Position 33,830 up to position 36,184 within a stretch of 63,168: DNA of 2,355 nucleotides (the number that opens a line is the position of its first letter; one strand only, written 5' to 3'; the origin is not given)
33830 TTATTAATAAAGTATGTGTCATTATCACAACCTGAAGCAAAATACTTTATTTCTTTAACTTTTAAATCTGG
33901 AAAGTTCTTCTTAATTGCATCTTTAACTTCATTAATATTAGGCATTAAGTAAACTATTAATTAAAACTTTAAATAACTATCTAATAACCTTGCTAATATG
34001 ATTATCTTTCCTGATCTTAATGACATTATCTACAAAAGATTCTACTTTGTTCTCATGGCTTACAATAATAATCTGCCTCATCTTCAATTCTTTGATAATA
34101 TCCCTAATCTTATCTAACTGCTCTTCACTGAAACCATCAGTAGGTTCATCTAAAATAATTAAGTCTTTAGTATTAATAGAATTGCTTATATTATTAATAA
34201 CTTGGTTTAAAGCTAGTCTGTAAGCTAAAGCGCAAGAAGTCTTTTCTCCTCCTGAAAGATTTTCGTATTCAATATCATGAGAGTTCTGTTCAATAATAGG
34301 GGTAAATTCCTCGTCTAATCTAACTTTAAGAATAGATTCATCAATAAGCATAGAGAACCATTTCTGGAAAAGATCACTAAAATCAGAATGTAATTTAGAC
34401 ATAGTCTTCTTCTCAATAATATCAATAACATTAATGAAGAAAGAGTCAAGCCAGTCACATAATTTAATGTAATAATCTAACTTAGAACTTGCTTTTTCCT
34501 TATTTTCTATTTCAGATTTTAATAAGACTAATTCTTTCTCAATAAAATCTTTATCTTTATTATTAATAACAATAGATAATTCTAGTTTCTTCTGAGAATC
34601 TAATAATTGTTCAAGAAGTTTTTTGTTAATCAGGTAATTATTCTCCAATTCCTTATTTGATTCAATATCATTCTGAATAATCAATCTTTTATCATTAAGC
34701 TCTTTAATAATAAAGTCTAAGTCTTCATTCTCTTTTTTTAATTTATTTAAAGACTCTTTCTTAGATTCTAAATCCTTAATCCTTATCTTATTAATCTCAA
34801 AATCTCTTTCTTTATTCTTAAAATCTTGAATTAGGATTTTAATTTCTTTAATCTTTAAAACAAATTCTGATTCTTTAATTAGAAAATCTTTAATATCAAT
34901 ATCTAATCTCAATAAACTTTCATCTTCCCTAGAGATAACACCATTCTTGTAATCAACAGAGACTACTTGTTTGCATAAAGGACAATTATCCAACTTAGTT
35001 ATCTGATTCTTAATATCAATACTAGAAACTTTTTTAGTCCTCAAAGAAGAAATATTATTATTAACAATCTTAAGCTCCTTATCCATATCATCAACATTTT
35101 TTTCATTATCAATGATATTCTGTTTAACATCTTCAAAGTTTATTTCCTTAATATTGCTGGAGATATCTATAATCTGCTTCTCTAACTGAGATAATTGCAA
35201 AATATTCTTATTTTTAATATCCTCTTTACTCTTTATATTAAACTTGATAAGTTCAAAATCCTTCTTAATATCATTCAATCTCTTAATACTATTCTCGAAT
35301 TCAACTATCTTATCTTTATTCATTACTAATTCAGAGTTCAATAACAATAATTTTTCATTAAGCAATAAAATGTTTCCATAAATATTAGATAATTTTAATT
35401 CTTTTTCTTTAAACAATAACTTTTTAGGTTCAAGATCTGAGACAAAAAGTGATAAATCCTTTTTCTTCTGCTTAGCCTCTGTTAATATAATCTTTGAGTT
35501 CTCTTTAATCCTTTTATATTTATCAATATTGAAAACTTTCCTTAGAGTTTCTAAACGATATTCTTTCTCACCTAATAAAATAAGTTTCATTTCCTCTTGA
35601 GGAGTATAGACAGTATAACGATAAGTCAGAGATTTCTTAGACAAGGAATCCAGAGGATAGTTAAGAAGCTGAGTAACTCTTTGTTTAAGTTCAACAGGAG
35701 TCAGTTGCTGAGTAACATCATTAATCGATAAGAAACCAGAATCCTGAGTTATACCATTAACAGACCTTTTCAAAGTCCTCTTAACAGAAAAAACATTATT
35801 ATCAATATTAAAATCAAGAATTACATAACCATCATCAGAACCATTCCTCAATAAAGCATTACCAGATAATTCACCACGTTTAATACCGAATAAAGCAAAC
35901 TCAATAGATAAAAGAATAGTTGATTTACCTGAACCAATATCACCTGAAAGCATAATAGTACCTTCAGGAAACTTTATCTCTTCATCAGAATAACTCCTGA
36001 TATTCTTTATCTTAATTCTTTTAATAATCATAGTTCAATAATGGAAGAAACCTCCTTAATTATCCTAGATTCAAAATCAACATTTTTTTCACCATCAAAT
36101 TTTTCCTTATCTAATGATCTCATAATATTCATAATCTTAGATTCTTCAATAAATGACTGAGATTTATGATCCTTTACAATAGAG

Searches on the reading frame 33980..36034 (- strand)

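Call 65: search_protein_families(library=pfam, proteins=[window:33980-36034:-], max_evalue=0.001)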
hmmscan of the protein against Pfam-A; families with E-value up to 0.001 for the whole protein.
window:33980-36034:- (685 aa): 5 families
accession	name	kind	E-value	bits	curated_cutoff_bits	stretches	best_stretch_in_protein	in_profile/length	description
PF13476.12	AAA_23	-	1.5e-17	65.3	27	1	6-194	1-189/201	AAA domain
PF02463.25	SMC_N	-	5.9e-10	39.4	40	1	4-48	2-48/220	RecF/RecN/SMC N terminal domain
PF13555.12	AAA_29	-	1.5e-05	25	27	1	5-46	2-44/61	P-loop containing region of AAA domain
PF13558.12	SbcC_Walker_B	-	4.8e-05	23.9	27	1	586-648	26-89/90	SbcC/RAD50-like, Walker B motif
PF13175.12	AAA_15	-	0.00086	19.5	32.1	1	2-347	1-286/374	AAA ATPase domain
